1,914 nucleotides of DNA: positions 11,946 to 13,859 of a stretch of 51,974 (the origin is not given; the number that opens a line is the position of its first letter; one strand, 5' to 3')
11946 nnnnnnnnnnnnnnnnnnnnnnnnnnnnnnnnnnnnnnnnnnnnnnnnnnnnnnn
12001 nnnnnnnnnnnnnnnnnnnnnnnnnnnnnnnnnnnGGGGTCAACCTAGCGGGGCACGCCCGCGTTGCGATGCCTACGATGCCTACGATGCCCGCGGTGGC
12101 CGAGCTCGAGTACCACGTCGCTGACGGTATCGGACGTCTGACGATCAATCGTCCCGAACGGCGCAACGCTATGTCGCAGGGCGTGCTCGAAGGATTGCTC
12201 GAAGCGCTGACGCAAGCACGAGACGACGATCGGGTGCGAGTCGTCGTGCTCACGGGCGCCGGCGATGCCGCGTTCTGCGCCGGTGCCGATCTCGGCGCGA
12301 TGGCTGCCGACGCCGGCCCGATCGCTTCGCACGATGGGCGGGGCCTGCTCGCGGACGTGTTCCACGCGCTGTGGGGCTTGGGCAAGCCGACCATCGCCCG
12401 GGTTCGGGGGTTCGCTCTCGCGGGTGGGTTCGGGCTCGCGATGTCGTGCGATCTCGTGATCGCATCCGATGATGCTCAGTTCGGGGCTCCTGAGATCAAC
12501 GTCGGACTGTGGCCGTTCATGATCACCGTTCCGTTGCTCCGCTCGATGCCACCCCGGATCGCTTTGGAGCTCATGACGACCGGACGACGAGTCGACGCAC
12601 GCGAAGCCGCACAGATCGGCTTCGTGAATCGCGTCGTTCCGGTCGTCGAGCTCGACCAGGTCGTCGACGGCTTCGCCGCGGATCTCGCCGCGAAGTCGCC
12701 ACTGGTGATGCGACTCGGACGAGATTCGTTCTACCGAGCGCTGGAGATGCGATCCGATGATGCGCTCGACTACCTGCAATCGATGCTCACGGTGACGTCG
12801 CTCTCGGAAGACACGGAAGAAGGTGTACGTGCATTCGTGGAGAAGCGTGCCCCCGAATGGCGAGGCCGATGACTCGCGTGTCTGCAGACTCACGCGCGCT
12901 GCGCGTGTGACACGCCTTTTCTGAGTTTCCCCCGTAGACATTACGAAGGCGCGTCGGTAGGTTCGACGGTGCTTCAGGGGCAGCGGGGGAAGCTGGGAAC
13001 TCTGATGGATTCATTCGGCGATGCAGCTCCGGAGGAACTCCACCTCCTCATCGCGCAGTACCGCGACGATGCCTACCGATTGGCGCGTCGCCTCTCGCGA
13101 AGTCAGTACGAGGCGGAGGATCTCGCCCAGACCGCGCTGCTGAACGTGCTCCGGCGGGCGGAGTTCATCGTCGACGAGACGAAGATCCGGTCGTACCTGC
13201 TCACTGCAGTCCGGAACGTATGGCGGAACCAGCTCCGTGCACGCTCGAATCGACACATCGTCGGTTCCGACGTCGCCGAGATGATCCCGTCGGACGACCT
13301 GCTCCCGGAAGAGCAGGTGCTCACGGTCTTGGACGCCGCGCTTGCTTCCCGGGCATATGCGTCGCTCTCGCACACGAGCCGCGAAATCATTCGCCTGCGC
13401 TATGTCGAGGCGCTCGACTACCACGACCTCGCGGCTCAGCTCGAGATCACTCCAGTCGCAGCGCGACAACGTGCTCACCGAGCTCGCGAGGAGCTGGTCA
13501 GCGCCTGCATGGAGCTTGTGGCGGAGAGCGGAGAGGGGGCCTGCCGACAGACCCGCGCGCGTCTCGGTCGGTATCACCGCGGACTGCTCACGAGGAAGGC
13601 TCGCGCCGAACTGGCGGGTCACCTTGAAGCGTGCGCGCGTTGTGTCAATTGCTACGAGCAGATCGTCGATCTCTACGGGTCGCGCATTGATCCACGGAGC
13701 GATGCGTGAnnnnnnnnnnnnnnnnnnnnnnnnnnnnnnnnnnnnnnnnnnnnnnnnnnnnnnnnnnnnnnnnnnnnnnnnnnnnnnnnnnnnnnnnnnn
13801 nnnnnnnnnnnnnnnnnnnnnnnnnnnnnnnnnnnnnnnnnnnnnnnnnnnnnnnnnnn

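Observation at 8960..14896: One polytopic membrane module occurs three times within 6 kb, each wired to a different output (HD hydrolase, degenerate HD domain, ECF sigma/ZAS anti-sigma)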

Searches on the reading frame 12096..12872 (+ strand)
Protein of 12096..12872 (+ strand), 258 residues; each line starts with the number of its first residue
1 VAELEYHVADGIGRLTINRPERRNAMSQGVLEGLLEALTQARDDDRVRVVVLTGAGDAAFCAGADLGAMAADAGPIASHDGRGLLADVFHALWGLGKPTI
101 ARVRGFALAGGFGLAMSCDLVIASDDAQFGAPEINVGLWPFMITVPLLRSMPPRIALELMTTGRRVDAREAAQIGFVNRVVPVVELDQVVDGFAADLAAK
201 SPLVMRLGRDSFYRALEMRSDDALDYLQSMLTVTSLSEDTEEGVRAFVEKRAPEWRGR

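Call 66: search_protein_families(library=ncbifam, proteins=[window:12096-12872:+], max_evalue=0.01)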
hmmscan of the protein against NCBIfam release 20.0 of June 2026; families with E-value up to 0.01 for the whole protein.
window:12096-12872:+ (258 aa): 72 families (the best 25 are shown)
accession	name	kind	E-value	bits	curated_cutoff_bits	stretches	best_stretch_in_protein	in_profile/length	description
NF006008.0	PRK08139.1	equivalog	4.9e-68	229.5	313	1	7-257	16-265/266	enoyl-CoA hydratase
NF042430.2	EnCoAhydt_DpgD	equivalog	8.5e-60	202.4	400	1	7-258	2-258/258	enoyl-CoA-hydratase DpgD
NF051848.1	EnCoAHydtEchA19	equivalog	4.6e-59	200.1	400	1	14-258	12-258/258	enoyl-CoA hydratase EchA19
NF004781.0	PRK06127.1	subfamily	4.1e-56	190.6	291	1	4-258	13-269/269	enoyl-CoA hydratase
NF006100.0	PRK08252.1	subfamily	3.3e-54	184.2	282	1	3-258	4-254/254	crotonase/enoyl-CoA hydratase family protein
NF007239.0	PRK09674.1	equivalog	2.6e-50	171.3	371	1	6-258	8-257/257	2,3-dehydroadipyl-CoA hydratase PaaF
NF004475.0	PRK05809.1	subfamily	8.3e-50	169.7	394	1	8-256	10-258/260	short-chain-enoyl-CoA hydratase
NF006588.0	PRK09120.1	equivalog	4.4e-49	167.1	276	1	5-251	11-263/276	p-hydroxycinnamoyl CoA hydratase/lyase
NF005879.0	PRK07827.1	equivalog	5.4e-49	166.8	283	1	4-256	9-260/261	enoyl-CoA hydratase family protein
NF005864.0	PRK07799.1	equivalog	2.6e-48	164.5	316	1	15-257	21-265/266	crotonase/enoyl-CoA hydratase family protein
NF005073.0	PRK06495.1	subfamily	3.5e-48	164.1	296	1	3-258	5-257/257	enoyl-CoA hydratase/isomerase family protein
NF004796.0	PRK06144.1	subfamily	3.6e-48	164.3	272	1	3-258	9-262/262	enoyl-CoA hydratase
NF004517.0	PRK05862.1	equivalog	1.5e-47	162.3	396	1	10-256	12-255/257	enoyl-CoA hydratase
NF005675.0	PRK07468.1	equivalog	2.9e-47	161.6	350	1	10-257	13-261/262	crotonase/enoyl-CoA hydratase family protein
NF004840.0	PRK06190.1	equivalog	2.1e-45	155.4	253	1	7-230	9-231/260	enoyl-CoA hydratase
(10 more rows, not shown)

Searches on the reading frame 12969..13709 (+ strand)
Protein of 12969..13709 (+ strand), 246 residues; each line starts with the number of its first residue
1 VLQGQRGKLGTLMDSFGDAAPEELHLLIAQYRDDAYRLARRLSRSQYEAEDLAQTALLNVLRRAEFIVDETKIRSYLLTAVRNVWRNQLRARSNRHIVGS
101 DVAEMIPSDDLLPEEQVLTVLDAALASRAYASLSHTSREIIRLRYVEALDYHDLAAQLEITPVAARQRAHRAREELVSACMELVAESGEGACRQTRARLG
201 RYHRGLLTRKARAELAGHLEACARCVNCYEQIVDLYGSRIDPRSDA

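Call 3: search_protein_families(library=pfam, proteins=[window:12969-13709:+], max_evalue=1)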
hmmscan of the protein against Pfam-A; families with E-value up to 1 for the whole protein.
window:12969-13709:+ (246 aa): 6 families
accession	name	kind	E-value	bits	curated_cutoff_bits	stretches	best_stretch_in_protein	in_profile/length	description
PF04542.20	Sigma70_r2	-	2.3e-12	47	24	1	27-93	1-69/71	Sigma-70 region 2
PF08281.18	Sigma70_r4_2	-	3e-08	33.6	25.7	1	131-176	9-54/54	Sigma-70, region 4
PF04545.22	Sigma70_r4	-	7.7e-07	29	24.1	1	131-176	3-48/50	Sigma-70, region 4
PF13490.11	zf-HC2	-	2.7e-06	27.8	22.2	1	192-225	1-34/35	Putative zinc-finger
PF22029.2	PhyR_sigma2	-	0.068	13.6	27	1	37-78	10-51/55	Sigma2 domain of PhyR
PF07638.17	Sigma70_ECF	-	0.082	13.2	21.1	1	29-176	24-179/185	ECF sigma factor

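Call 66: search_protein_families(library=ncbifam, proteins=[window:12969-13709:+], max_evalue=0.01)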
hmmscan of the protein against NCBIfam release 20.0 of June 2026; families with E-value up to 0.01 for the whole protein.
window:12969-13709:+ (246 aa): 75 families (the best 25 are shown)
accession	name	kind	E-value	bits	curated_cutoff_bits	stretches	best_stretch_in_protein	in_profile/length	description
TIGR02937.1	sigma70-ECF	superfamily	2.7e-22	79.1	42.9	1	23-177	2-162/165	sigma-70 family RNA polymerase sigma factor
NF058625.1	sigma_PG0214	equivalog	5.9e-21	74.9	130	1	27-179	9-160/170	GFO_1088 family ECF-type sigma factor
TIGR02985.1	Sig70_bacteroi1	subfamily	3.9e-18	66.2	126.4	1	29-176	8-158/162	RNA polymerase sigma-70 factor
TIGR02983.1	SigE-fam_strep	subfamily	8.6e-15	55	141.55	1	21-178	5-156/162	SigE family RNA polymerase sigma factor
TIGR02950.1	SigM_subfam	subfamily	1.2e-14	54.5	147.95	1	27-178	5-156/159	RNA polymerase sigma factor, SigM family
TIGR02952.1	Sig70_famx2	equivalog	1.7e-14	54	206.45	1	26-176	15-166/170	ECF subfamily RNA polymerase sigma factor, BldN family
NF009185.0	PRK12533.1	equivalog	3.4e-14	53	248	1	30-189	37-202/231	RNA polymerase sigma factor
NF007223.0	PRK09641.1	equivalog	7.2e-14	52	209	1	27-177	23-181/187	RNA polymerase sigma factor SigW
NF007227.0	PRK09645.1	subfamily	3.5e-13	49.8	202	1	17-176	8-166/177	sigma-70 family RNA polymerase sigma factor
TIGR02989.1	Sig-70_gvs1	subfamily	5e-13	49.3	124.55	1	26-177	5-155/158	RNA polymerase sigma-70 factor, Rhodopirellula/Verrucomicrobium family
NF007229.0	PRK09647.1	equivalog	1.4e-12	47.4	265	1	25-182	47-204/220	RNA polymerase sigma factor SigE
NF009172.0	PRK12519.1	subfamily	2.5e-12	46.7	222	1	18-173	25-182/194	RNA polymerase sigma factor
NF004113.0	PRK05602.1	equivalog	5.4e-12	45.8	208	1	12-179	35-200/211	RNA polymerase sigma factor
NF008888.0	PRK11922.1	equivalog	7e-12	45.5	204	1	23-186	31-202/231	RNA polymerase sigma factor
TIGR02948.1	SigW_bacill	equivalog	8.2e-12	45.6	243.1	1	27-177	23-181/187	RNA polymerase sigma factor SigW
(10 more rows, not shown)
